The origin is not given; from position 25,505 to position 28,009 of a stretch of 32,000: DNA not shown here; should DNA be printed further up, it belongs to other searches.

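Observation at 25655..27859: Large orphan ORF with three-part architecture and an extracytoplasmic-looking Cys-rich C-terminus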

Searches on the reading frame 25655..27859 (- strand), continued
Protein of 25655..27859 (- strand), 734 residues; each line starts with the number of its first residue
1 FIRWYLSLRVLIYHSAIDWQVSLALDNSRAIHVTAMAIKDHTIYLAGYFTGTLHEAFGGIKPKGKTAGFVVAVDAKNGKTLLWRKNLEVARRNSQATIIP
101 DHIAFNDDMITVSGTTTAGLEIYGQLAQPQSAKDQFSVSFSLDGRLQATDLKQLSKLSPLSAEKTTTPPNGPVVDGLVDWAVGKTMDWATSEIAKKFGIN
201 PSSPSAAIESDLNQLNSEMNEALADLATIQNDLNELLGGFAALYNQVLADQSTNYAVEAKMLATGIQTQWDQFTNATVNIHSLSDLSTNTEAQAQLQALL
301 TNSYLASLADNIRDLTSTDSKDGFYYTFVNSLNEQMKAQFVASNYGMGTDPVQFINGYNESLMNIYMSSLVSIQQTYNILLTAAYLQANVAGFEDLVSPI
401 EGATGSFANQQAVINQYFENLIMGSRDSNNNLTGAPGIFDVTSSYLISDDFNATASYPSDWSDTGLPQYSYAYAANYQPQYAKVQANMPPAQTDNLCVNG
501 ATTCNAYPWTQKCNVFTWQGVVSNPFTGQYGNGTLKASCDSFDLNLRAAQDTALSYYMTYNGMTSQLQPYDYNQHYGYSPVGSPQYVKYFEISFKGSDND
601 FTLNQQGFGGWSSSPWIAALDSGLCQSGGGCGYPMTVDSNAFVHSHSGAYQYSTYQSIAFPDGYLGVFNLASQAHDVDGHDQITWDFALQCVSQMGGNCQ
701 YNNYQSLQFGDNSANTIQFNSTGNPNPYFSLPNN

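Call 70: find_encoding_contigs(protein=P0017, flank=8000, max_places=2)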
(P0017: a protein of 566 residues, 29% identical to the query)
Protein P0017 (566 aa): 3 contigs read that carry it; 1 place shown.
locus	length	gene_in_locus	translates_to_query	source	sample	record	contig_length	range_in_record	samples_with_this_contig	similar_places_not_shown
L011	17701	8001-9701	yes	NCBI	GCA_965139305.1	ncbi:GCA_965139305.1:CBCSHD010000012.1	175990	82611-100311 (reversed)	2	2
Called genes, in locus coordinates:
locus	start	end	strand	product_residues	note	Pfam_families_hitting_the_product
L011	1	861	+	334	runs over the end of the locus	-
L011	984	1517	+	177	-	-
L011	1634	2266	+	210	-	-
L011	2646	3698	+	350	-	PF11918:Peptidase_S41_N (weak), PF03572:Peptidase_S41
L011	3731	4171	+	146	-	-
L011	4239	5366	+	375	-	PF00144:Beta-lactamase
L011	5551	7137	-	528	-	PF05426:Alginate_lyase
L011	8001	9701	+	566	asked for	-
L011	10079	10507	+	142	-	-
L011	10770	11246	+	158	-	PF01381:HTH_3, PF13413:HTH_25 (weak), PF13443:HTH_26 (weak), PF13560:HTH_31, PF13239:2TM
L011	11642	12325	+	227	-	-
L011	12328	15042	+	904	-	-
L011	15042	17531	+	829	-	PF00962:A_deaminase (faint)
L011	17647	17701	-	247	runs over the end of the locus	-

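Call 71: find_encoding_contigs(protein=P0022, flank=8000, max_places=2)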
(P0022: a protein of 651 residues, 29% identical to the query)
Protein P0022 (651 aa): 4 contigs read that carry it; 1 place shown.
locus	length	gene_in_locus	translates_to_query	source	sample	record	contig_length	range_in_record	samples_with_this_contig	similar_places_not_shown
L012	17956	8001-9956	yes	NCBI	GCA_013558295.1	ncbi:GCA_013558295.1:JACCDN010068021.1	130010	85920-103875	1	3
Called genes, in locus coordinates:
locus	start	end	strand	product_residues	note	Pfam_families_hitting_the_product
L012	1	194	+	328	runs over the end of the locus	PF00535:Glycos_transf_2, PF10111:Glyco_tranf_2_2, PF13506:Glyco_transf_21, PF13641:Glyco_tranf_2_3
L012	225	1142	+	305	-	PF00535:Glycos_transf_2, PF10111:Glyco_tranf_2_2, PF13641:Glyco_tranf_2_3, PF10111:Glyco_tranf_2_2 (weak), PF02709:Glyco_transf_7C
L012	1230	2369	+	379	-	PF13231:PMT_2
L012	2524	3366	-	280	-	-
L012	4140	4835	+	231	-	-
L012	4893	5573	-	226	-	-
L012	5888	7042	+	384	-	PF13231:PMT_2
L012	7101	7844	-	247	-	-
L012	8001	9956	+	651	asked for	-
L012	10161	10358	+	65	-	PF01632:Ribosomal_L35p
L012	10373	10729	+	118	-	PF00453:Ribosomal_L20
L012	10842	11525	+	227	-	PF18306:LDcluster4, PF03641:Lysine_decarbox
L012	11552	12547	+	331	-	PF02912:Phe_tRNA-synt_N, PF01409:tRNA-synt_2d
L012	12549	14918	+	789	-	PF01588:tRNA_bind, PF03483:B3_4, PF03484:B5, PF17759:tRNA_synthFbeta, PF03147:FDX-ACB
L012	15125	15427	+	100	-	PF18291:HU-HIG (weak), PF00216:Bac_DNA_binding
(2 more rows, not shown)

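Call 80: find_encoding_contigs(protein=P0010, flank=6000, max_places=1)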
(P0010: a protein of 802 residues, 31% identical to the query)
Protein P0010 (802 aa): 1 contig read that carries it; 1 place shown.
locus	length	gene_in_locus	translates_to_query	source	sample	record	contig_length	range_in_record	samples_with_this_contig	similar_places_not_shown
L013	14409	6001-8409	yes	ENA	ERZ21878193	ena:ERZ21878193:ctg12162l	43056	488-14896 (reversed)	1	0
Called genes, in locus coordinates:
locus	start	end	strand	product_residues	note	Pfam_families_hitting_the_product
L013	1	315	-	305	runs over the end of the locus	PF01745:IPT (weak), PF01715:IPPT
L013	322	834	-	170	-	PF01467:CTP_transf_like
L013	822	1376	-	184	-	PF03602:Cons_hypoth95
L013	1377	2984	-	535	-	PF00753:Lactamase_B, PF23023:Anti-Pycsar_Apyc1 (weak), PF16661:Lactamase_B_6, PF10996:Beta-Casp, PF07521:RMMBL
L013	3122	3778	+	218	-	PF18306:LDcluster4, PF03641:Lysine_decarbox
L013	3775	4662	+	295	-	PF00892:EamA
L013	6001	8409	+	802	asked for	-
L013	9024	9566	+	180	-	PF04542:Sigma70_r2, PF08281:Sigma70_r4_2, PF04545:Sigma70_r4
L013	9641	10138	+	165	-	PF13490:zf-HC2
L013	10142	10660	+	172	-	PF13801:Metal_resist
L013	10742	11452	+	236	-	PF00005:ABC_tran, PF02463:SMC_N (weak), PF13304:AAA_21 (weak)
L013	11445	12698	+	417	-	PF12704:MacB_PCD, PF02687:FtsX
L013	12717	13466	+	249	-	PF17131:TP_0789-like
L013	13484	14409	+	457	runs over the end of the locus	-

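Call 81: find_encoding_contigs(protein=P0019, flank=6000, max_places=1)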
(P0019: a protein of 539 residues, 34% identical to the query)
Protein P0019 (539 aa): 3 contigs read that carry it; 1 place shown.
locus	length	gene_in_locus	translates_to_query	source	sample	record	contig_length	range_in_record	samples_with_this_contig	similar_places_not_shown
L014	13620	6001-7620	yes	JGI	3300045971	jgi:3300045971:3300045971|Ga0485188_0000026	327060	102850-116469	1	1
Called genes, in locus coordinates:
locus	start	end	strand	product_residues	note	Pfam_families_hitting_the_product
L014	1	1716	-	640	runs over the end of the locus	PF13450:NAD_binding_8 (faint), PF01266:DAO, PF13454:NAD_binding_9 (faint)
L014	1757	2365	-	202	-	PF03352:Adenine_glyco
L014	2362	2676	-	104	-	-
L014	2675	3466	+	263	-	-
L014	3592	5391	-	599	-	PF00246:Peptidase_M14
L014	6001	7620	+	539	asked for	-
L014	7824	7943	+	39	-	-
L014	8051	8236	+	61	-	PF16762:RHH_6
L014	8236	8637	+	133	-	PF01850:PIN (weak), PF13470:PIN_3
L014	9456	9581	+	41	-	-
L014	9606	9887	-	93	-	PF13744:HTH_37, PF13560:HTH_31, PF01381:HTH_3 (weak)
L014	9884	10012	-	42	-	PF05973:Gp49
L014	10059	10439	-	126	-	-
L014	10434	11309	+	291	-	-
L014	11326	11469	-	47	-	-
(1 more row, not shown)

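Call 82: find_encoding_contigs(protein=P0020, flank=6000, max_places=1)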
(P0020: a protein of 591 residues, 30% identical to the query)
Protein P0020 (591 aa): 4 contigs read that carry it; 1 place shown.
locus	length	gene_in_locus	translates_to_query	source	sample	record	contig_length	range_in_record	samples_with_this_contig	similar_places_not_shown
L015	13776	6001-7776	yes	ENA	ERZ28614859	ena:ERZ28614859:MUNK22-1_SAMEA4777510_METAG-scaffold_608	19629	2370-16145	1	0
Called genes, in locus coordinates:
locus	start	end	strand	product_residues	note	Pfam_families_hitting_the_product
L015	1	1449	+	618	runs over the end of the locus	PF02518:HATPase_c (faint), PF13589:HATPase_c_3, PF00183:HSP90 (faint)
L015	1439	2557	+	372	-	-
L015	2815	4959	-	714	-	PF07696:7TMR-DISMED2, PF07695:7TMR-DISM_7TM, PF00512:HisKA, PF02518:HATPase_c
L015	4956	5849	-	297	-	PF00072:Response_reg, PF12833:HTH_18, PF00165:HTH_AraC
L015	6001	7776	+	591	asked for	-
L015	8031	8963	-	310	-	PF00753:Lactamase_B, PF12706:Lactamase_B_2 (weak)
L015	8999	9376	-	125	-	PF02579:Nitro_FeMo-Co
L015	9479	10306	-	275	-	PF04116:FA_hydroxylase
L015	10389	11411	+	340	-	PF00490:ALAD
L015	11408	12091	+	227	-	-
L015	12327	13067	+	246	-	PF05685:Uma2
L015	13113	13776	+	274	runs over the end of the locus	PF08501:Shikimate_dh_N, PF01488:Shikimate_DH, PF18317:SDH_C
